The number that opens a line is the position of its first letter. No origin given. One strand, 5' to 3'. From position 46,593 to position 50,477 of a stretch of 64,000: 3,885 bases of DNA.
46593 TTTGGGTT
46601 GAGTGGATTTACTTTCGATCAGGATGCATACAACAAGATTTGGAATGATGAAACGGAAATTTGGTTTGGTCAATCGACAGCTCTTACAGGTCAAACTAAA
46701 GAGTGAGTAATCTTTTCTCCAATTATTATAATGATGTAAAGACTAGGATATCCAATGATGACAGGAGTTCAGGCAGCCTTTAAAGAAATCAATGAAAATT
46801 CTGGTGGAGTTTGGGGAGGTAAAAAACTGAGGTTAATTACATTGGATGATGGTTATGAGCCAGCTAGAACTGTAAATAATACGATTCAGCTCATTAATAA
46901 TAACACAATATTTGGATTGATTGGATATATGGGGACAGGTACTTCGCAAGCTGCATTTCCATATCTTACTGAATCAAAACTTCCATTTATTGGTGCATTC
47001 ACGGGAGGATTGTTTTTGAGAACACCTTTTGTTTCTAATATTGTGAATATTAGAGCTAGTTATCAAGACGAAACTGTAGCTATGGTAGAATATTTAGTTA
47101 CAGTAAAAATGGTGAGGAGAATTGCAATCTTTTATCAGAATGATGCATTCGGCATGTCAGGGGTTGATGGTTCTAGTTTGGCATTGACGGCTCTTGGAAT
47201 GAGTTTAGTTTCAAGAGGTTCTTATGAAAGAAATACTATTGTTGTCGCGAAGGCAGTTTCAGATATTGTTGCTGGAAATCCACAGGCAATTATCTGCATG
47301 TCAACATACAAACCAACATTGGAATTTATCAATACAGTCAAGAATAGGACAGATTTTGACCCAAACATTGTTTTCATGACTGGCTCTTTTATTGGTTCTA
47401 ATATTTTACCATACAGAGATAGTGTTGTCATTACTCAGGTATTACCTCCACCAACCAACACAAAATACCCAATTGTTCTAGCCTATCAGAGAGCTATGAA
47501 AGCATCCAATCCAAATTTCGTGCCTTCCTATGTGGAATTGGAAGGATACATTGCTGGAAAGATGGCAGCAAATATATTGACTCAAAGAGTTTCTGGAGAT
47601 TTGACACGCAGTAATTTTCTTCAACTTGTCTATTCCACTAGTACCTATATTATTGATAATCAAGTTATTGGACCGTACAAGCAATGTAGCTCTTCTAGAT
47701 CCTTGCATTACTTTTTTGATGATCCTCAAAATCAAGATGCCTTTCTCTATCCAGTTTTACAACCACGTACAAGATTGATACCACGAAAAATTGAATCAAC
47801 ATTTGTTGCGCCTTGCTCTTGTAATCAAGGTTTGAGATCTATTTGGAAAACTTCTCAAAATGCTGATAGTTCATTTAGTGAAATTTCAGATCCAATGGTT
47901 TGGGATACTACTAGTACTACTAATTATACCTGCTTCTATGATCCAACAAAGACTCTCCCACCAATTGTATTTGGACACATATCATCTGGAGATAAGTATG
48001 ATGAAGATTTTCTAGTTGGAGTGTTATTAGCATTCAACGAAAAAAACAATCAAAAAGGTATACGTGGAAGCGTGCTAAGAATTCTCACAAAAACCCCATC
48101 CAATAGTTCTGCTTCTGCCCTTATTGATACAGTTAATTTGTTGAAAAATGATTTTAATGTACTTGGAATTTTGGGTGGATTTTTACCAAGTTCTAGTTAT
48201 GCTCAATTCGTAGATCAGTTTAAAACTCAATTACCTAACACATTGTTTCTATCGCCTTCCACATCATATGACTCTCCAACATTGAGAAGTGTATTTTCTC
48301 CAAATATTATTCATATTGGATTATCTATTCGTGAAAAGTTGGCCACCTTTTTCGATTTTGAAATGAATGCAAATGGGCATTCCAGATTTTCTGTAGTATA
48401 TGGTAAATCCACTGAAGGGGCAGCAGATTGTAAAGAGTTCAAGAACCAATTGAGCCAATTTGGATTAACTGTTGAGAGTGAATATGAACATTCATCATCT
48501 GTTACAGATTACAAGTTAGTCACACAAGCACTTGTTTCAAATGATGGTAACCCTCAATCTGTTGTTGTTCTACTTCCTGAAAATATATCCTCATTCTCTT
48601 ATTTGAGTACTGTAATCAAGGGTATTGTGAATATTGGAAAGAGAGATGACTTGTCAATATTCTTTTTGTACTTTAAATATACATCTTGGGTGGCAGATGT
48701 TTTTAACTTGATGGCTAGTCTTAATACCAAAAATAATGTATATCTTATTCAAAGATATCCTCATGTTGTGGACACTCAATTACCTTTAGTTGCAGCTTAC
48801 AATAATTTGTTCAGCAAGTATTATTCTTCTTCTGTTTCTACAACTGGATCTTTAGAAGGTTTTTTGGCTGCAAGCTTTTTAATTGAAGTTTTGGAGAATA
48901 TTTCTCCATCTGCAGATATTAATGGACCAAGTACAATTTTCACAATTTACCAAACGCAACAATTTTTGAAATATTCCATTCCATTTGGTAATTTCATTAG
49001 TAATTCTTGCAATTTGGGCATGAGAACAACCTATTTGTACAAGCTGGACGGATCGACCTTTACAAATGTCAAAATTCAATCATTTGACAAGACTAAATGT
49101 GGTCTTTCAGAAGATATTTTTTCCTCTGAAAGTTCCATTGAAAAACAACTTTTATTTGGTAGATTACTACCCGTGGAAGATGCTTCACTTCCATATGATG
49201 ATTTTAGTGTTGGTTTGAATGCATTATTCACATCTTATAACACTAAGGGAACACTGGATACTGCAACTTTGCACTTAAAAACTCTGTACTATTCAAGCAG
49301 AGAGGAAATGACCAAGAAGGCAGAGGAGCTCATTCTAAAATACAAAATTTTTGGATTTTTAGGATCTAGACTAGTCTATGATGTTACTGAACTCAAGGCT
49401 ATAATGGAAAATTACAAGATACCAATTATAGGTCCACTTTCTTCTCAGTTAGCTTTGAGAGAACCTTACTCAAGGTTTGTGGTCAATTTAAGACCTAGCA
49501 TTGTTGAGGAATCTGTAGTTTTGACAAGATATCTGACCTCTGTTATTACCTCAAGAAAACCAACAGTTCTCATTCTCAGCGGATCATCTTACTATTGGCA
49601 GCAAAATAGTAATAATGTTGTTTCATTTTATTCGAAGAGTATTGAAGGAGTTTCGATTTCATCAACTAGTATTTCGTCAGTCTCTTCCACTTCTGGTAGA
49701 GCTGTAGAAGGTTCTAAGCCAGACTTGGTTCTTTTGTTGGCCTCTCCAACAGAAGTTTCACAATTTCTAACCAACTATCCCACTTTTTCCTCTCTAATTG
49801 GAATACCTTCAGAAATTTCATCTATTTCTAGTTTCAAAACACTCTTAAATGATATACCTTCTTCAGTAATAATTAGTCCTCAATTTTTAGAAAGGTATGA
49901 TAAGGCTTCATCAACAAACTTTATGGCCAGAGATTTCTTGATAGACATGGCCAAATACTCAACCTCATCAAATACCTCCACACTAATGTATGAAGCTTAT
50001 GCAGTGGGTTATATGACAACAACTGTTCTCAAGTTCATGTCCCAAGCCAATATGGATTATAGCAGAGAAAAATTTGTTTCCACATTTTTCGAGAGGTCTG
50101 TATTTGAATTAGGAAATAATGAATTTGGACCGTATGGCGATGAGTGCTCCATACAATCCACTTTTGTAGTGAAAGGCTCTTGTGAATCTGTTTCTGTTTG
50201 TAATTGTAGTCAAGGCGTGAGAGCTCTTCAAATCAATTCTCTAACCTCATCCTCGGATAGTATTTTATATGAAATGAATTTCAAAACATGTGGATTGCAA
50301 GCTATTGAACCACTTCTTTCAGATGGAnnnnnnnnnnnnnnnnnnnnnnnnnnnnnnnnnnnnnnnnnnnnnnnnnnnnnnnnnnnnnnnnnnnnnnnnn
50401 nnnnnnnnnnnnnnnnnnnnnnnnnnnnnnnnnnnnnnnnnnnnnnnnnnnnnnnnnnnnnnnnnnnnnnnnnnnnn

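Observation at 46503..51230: Receptor-type class III cyclase with three tandem LivK/ANF-receptor-like ectodomain modules, cut by an assembly gap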

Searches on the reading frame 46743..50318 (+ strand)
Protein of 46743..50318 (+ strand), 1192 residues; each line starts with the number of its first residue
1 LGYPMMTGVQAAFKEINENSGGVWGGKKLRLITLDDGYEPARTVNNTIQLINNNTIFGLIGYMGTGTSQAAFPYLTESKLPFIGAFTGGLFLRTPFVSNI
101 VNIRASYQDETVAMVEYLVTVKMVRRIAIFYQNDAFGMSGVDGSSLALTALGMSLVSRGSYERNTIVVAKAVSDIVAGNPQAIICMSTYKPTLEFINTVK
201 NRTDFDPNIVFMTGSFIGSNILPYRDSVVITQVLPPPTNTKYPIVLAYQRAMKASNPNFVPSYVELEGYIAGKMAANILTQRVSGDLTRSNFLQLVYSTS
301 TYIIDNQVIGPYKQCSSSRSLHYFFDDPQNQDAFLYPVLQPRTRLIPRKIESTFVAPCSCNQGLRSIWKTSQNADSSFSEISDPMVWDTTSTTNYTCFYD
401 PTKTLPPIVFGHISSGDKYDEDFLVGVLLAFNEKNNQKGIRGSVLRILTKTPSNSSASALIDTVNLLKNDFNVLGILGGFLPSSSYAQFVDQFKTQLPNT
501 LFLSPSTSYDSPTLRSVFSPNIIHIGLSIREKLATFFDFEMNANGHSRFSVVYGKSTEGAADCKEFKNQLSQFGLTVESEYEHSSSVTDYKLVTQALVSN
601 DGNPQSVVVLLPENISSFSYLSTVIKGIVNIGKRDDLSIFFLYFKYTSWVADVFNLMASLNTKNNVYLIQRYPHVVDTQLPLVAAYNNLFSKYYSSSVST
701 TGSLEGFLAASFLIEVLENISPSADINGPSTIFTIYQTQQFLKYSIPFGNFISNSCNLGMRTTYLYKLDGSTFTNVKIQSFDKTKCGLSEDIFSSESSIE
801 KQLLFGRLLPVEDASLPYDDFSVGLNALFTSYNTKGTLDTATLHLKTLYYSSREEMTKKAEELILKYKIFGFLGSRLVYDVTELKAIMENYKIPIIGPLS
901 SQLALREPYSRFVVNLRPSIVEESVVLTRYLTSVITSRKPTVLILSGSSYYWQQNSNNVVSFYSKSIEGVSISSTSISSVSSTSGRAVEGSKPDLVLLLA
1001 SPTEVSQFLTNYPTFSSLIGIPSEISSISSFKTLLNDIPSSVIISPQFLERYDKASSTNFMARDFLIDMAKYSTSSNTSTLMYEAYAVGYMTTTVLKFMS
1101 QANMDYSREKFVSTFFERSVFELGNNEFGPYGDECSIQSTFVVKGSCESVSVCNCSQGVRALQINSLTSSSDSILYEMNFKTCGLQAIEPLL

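Call 49: predict_structure(alignment_id=A2)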
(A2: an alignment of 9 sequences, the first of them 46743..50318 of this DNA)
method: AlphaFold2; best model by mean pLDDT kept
length: 1192 residues; sequences in the alignment: 9
mean_pLDDT: 66.5   pTM: 0.55
mean pLDDT of the five models: 66.5, 65.8, 65.5, 62.2, 61.2
residues with pLDDT >= 90: 160; 70-90: 506; 50-70: 174; < 50: 352
segments of 3 or more residues with pLDDT < 50: 317-357, 389-395, 791-923, 983-987, 1013-1078, 1084-1091, 1112-1192
pLDDT, mean of each block of 10 residues (from residue 1): 79 89 83 81 88 87 74 83 71 69 82 89 90 84 87 90 85 89 88 88 81 67 71 86 91 83 87 88 70 82 82 56 34 28 26 43 83 77 69 54 81 83 91 90 90 88 91 87 77 90 70 61 84 85 76 83 85 80 84 83 82 72 89 71 75 86 84 83 91 69 89 94 89 89 85 74 87 83 65 35 26 32 38 40 37 41 39 31 42 33 34 37 52 60 75 68 65 75 48 65 58 44 32 33 23 29 40 42 46 56 56 43 29 26 27 26 30 31 27 23
secondary structure, 60 per line:
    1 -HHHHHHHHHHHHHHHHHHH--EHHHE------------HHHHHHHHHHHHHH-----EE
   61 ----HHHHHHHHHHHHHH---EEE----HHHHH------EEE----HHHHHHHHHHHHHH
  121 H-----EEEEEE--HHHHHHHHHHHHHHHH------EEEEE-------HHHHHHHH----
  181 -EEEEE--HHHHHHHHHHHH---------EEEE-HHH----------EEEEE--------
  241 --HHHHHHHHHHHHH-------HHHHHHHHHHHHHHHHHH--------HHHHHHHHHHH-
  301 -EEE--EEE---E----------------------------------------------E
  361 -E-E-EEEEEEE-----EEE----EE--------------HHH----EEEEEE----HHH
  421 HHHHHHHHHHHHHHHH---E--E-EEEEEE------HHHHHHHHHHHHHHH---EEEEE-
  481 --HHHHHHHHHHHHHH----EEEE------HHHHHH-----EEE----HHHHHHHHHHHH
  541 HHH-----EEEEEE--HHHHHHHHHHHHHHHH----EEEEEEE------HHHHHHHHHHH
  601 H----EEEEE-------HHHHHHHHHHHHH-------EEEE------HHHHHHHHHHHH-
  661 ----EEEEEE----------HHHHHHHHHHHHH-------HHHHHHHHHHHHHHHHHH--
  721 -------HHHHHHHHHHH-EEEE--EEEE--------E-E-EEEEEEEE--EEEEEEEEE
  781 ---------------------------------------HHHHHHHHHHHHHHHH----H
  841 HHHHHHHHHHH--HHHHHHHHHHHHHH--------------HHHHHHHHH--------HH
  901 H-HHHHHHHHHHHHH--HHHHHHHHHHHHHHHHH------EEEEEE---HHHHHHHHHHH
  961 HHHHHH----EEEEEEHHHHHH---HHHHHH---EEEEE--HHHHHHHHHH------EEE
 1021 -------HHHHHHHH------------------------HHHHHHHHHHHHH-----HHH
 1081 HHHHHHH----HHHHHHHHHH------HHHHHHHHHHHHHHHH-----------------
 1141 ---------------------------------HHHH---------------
elements in order (helices of 4 or more, strands of 3 or more residues): H2-20 H40-53 H65-78 E82-84 H89-93 E100-102 H107-121 E127-132 H135-150 E157-161 H169-176 E182-186 H189-200 E210-213 E228-232 H243-255 H263-280 H289-299 E302-304 E307-309 E366-372 E378-380 E408-413 H418-436 E445-450 H457-471 E475-479 H483-496 E501-504 H511-516 E522-524 H529-543 E549-554 H557-572 E577-583 H590-601 E606-610 H618-630 E638-641 H648-659 E665-670 H681-693 H701-718 H728-738 E740-743 E746-749 E762-769 E772-780 H820-835 H840-851 H854-867 H882-890 H903-915 H918-934 E941-946 H950-966 E971-976 H977-982 H986-991 E995-999 H1002-1011 E1018-1020 H1028-1035 H1060-1072 H1078-1087 H1092-1101 H1108-1123 H1174-1177

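Call 57: fold_search(model_id=the predicted structure, library=pdb)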
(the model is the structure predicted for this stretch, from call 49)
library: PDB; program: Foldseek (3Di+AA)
matches with E <= 10: 1673; with E <= 0.001: 979
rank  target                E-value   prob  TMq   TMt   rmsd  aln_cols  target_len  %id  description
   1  4kv7                  1.2e-20  1.00  0.25  0.78   3.9       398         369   29  The crystal structure of a possible leucine/isoleucine/valine-binding protein from Rhodopirellula baltica SH 1 (released 2013-06-05)
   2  4m88                  7.1e-16  1.00  0.26  0.80   4.2       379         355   15  Crystal structure of extracellular ligand-binding receptor from Verminephrobacter eiseniae ef01-2 (released 2013-11-06)
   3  3lop                  2.8e-15  1.00  0.23  0.75   2.9       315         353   27  Crystal structure of substrate-binding periplasmic protein (Pbp) from Ralstonia solanacearum (released 2010-02-23)
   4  8tg1_A                3.4e-14  1.00  0.25  0.70   4.7       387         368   15  Caldicellulosiruptor saccharolyticus periplasmic urea-binding protein (released 2024-06-19)
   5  3hut                  6.7e-14  1.00  0.25  0.75   4.5       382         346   14  Crystal structure of a putative branched-chain amino acid ABC transporter from Rhodospirillum rubrum (released 2009-06-30)
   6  4obb_A                6.7e-14  1.00  0.25  0.72   4.9       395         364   15  The crystal structure of a solute-binding protein from Anabaena variabilis ATCC 29413 in complex with (3S)-3-methyl-2- (released 2014-03-19)
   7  8tg1_B                9.2e-14  1.00  0.25  0.70   4.7       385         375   15  Caldicellulosiruptor saccharolyticus periplasmic urea-binding protein (released 2024-06-19)
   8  4nv3_A                1.5e-13  1.00  0.25  0.71   4.9       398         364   15  The crystal structure of a solute-binding protein (N280D mutant) from Anabaena variabilis ATCC 29413 in complex with v (released 2013-12-11)
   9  3i45                  3.2e-13  1.00  0.27  0.77   4.5       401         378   14  CRYSTAL STRUCTURE OF putative twin-arginine translocation pathway signal protein from Rhodospirillum rubrum Atcc 11170 (released 2009-07-14)
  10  4n03                  4.4e-13  1.00  0.25  0.70   4.8       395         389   15  Fatty acid ABC transporter substrate-binding protein from Thermomonospora curvata (released 2013-10-16)
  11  4maa                  6.7e-13  1.00  0.26  0.75   4.4       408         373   14  The Crystal Structure of Amino Acid ABC Transporter Substrate-binding Protein from Pseudomonas fluorescens Pf-5 (released 2013-12-04)
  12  4q6b                  1.2e-12  1.00  0.25  0.78   4.5       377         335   15  Crystal Structure of ABC Transporter Substrate-Binding Protein fromDesulfitobacterium hafniense complex with Leu (released 2014-07-02)
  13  7s6f                  2.1e-12  1.00  0.25  0.67   4.7       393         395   14  Crystal structure of UrtA1 from Synechococcus WH8102 in complex with urea and calcium (released 2021-10-20)
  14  4zpj                  2.4e-12  1.00  0.27  0.80   4.1       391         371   16  ABC transporter substrate-binding protein from Sphaerobacter thermophilus (released 2015-05-20)
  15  3o21_C                3.2e-12  1.00  0.25  0.69   5.6       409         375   12  High resolution structure of GluA3 N-terminal domain (NTD) (released 2011-03-09)
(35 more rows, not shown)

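Call 70: search_solved_structures(query=window:46743-50318:+, max_evalue=0.01, show_alignments=1)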
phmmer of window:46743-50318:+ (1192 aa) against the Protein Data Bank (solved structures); distinct sequences matched with E-value up to 0.01: 15.
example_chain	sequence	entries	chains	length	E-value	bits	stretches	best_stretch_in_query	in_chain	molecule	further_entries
4kv7_A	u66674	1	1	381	6e-45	156.5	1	1-295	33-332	Probable leucine/isoleucine/valine-binding protein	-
3lop_A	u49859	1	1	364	2.4e-24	88.3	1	5-283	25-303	Substrate binding periplasmic protein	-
4mpt_A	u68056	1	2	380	7e-09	37.1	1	11-190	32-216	Putative leu/ile/val-binding protein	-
4q6w_A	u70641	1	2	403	8e-09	36.9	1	11-190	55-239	Putative leu/ile/val-binding protein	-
4m88_A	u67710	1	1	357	1.5e-05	26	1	8-292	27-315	Extracellular ligand-binding receptor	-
4obb_A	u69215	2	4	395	3.1e-05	25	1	1-163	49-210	Amino acid/amide ABC transporter substrate-binding protein, HAAT family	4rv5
4nqr_A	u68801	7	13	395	3.2e-05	25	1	1-163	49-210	Amino acid/amide ABC transporter substrate-binding protein, HAAT family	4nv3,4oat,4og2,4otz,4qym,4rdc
7ylt_B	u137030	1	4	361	4.8e-05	24.4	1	3-191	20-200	Putative ABC transporter, substrate-binding protein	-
8wch_A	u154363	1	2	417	0.00028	21.9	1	24-212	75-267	Probable Leu/Ile/Val-binding protein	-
4dqd_A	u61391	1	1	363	0.00066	20.6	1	25-192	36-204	Extracellular ligand-binding receptor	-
3sg0_A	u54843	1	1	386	0.00076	20.4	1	25-192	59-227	Extracellular ligand-binding receptor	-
4n0q_A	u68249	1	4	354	0.0014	19.5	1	5-156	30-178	Leu/Ile/Val-binding protein homolog 3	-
4n03_A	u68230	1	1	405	0.002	19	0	6-155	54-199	ABC-type branched-chain amino acid transport systems periplasmic component-like protein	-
3lkb_A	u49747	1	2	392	0.0029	18.5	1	27-157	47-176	Probable branched-chain amino acid ABC transporter, amino acid binding protein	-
3i45_A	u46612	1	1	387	0.0049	17.7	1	4-83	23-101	Twin-arginine translocation pathway signal protein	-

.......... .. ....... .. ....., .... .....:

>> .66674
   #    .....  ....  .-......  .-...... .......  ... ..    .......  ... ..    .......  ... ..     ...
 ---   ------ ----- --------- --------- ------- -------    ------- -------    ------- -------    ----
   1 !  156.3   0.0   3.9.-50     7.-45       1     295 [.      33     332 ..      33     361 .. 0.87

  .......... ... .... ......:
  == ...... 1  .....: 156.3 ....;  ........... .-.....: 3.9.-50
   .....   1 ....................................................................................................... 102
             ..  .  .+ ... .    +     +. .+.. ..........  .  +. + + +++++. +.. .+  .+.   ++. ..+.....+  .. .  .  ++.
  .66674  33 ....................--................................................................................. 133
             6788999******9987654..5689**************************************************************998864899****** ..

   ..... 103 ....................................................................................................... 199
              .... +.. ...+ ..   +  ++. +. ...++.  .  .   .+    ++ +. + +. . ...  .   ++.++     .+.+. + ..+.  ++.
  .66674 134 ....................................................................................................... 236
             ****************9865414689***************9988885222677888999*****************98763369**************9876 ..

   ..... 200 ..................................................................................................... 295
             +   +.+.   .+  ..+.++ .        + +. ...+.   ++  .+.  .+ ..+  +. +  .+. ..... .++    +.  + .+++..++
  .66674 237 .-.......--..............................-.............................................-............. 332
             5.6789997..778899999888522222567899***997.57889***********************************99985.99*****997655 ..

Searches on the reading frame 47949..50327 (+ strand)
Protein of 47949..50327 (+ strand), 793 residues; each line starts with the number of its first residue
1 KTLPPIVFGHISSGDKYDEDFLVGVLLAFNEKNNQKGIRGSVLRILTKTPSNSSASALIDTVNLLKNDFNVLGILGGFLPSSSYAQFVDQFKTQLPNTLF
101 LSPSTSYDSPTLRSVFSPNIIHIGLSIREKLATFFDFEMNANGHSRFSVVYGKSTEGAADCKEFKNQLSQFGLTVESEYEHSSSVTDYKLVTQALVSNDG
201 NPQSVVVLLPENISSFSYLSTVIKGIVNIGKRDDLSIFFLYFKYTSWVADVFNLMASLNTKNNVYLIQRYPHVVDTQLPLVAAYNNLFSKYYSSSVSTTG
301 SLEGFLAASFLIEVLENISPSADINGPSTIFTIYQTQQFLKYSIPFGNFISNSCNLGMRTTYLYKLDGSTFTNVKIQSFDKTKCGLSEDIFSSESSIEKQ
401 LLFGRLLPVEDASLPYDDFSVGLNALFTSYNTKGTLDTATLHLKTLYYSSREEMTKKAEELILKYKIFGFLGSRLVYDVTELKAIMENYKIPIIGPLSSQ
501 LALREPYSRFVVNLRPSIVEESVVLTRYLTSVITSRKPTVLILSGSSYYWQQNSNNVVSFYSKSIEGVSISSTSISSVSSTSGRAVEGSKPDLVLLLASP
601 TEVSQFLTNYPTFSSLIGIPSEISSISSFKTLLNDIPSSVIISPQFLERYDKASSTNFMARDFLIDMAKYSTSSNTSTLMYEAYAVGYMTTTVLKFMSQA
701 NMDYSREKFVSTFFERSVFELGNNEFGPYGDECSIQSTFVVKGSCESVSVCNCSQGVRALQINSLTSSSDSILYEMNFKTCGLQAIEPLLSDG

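Call 25: find_homologous_proteins(query=window:47949-50327:+, max_evalue=0.01)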
Query seq(793 aa): 8000 candidates shared short words with the query, none scored E <= 0.01.

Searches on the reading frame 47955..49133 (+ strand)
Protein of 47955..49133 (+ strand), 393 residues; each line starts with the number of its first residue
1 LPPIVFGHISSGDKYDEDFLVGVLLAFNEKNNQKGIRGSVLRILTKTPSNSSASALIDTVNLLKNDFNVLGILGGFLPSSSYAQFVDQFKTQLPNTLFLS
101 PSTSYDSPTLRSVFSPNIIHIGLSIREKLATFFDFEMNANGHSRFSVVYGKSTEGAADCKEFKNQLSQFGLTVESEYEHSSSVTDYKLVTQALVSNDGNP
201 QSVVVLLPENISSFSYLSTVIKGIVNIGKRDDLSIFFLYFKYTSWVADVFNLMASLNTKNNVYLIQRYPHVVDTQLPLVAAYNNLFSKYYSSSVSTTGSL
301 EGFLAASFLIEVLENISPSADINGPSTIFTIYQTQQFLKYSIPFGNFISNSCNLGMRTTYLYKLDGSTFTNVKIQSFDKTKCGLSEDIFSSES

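Call 7: search_protein_families(library=pfam, max_evalue=0.1, proteins=[window:47955-49133:+])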
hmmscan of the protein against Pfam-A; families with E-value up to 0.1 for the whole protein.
seq(393 aa): 2 families
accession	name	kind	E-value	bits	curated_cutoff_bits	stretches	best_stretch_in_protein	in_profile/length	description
PF13458.12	Peripla_BP_6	-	4e-09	37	31.7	1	16-207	18-198/343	Periplasmic binding protein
PF01094.35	ANF_receptor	-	0.00042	19.9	25.4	1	23-218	6-195/353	Receptor family ligand binding region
